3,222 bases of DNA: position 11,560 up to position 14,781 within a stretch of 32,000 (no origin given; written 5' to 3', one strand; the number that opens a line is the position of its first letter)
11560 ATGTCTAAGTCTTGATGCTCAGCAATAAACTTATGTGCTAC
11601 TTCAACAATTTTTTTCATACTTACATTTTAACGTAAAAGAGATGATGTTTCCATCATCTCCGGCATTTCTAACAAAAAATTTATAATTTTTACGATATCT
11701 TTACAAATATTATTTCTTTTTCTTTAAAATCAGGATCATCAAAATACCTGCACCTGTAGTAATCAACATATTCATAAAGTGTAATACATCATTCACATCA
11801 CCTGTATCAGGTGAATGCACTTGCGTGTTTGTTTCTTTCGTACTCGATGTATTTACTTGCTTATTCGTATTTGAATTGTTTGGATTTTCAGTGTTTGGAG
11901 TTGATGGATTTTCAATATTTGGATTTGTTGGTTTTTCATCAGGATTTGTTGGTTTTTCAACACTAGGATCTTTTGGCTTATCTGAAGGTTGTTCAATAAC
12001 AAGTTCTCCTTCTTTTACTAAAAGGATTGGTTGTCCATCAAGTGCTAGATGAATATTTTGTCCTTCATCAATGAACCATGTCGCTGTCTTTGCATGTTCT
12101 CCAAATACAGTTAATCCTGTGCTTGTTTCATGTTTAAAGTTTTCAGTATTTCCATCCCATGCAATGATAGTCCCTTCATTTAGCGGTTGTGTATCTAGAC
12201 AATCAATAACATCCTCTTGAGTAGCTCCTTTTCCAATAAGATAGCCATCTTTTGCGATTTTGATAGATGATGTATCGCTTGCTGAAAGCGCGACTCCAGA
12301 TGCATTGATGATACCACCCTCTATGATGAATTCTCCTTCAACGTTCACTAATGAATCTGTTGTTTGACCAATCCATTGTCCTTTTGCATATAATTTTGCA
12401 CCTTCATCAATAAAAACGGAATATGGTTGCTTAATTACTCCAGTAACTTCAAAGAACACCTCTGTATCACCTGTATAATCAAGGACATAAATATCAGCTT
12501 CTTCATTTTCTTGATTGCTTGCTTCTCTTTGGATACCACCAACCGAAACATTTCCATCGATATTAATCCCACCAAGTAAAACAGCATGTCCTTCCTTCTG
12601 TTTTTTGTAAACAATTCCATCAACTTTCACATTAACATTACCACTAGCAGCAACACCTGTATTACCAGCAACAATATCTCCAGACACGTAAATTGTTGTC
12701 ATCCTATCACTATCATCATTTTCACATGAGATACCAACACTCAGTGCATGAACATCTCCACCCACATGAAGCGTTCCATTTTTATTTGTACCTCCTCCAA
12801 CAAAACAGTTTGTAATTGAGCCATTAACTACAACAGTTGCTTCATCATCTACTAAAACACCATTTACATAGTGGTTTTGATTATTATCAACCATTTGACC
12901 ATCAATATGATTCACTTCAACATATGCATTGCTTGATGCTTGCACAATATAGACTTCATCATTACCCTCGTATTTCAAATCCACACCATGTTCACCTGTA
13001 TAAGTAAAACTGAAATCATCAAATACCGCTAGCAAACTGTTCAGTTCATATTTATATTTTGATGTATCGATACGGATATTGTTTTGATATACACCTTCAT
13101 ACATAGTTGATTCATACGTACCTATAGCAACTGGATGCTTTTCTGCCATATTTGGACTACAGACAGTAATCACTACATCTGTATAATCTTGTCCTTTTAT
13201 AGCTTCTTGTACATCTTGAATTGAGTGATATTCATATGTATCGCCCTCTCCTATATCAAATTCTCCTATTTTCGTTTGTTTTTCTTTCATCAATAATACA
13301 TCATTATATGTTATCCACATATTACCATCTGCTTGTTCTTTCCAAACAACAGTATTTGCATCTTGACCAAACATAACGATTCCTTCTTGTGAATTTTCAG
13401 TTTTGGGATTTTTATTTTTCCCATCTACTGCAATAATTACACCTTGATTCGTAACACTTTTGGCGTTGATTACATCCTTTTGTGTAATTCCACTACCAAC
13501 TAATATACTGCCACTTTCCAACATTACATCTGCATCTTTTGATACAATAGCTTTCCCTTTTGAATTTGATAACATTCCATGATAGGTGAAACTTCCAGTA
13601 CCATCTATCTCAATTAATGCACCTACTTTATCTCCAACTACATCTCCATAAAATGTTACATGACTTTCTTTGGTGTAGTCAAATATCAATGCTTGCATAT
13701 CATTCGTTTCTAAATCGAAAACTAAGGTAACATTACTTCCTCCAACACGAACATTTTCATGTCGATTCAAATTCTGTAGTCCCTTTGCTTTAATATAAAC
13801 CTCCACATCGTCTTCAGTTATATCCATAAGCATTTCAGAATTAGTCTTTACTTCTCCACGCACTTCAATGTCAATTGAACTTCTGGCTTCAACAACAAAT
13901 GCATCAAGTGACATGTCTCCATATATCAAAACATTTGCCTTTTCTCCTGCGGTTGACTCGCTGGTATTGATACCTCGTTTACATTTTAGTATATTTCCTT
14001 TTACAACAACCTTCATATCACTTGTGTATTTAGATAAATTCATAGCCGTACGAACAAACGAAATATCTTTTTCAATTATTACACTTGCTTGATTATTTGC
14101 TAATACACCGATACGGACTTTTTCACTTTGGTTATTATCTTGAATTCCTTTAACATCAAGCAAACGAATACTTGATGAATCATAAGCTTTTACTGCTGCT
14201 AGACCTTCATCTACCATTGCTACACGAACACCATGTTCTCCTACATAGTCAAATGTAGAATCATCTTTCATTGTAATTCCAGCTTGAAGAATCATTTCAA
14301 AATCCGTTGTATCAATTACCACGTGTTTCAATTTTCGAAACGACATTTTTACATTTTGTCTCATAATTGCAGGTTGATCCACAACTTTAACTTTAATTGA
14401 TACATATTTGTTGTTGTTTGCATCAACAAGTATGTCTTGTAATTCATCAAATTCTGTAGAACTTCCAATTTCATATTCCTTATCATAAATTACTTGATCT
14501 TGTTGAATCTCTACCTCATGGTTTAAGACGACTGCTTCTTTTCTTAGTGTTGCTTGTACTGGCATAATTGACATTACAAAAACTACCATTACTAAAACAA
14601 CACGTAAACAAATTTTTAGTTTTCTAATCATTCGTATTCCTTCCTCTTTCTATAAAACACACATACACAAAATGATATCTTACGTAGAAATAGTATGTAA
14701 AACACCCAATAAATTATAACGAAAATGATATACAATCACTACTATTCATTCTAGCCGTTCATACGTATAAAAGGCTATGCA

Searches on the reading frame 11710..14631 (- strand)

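Call 6: search_protein_families(library=pfam, proteins=[window:11710-14631:-])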
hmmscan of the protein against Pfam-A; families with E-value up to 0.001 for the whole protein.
window:11710-14631:- (973 aa): 0 families

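Call 40: search_protein_families(library=pfam, alignment_id=A2, max_evalue=0.00001)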
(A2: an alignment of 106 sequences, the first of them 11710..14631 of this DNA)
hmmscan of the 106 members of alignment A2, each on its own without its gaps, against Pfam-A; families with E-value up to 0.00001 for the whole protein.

A. member 1, window:11710-14631:- (973 aa): 0 families

B. families by the number of members that match (of 106 scanned): 131 families (the first 25 are shown)
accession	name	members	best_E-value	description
PF00702.32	Hydrolase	8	7.1e-26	haloacid dehalogenase-like hydrolase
PF08282.18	Hydrolase_3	7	1.9e-63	haloacid dehalogenase-like hydrolase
PF05116.19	S6PP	7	9.8e-16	Sucrose-6F-phosphate phosphohydrolase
PF00005.33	ABC_tran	4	1.1e-39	ABC transporter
PF14794.11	DUF4479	3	3e-27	Domain of unknown function (DUF4479)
PF01588.26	tRNA_bind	3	4.4e-17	Putative tRNA binding domain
PF12802.13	MarR_2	3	1.4e-13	MarR family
PF13304.12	AAA_21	3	1.5e-12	AAA domain, putative AbiEii toxin, Type IV TA system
PF01047.28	MarR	3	4e-10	MarR family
PF05343.19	Peptidase_M42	2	2.9e-93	M42 glutamyl aminopeptidase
PF00118.29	Cpn60_TCP1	2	2.8e-85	TCP-1/cpn60 chaperonin family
PF02378.23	PTS_EIIC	2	6e-64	Phosphotransferase system, EIIC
PF00251.26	Glyco_hydro_32N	2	4.3e-53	Glycosyl hydrolases family 32 N-terminal domain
PF02653.21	BPD_transp_2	2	6.4e-34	Branched-chain amino acid transport system / permease component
PF00436.31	SSB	2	1.3e-30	Single-strand binding protein family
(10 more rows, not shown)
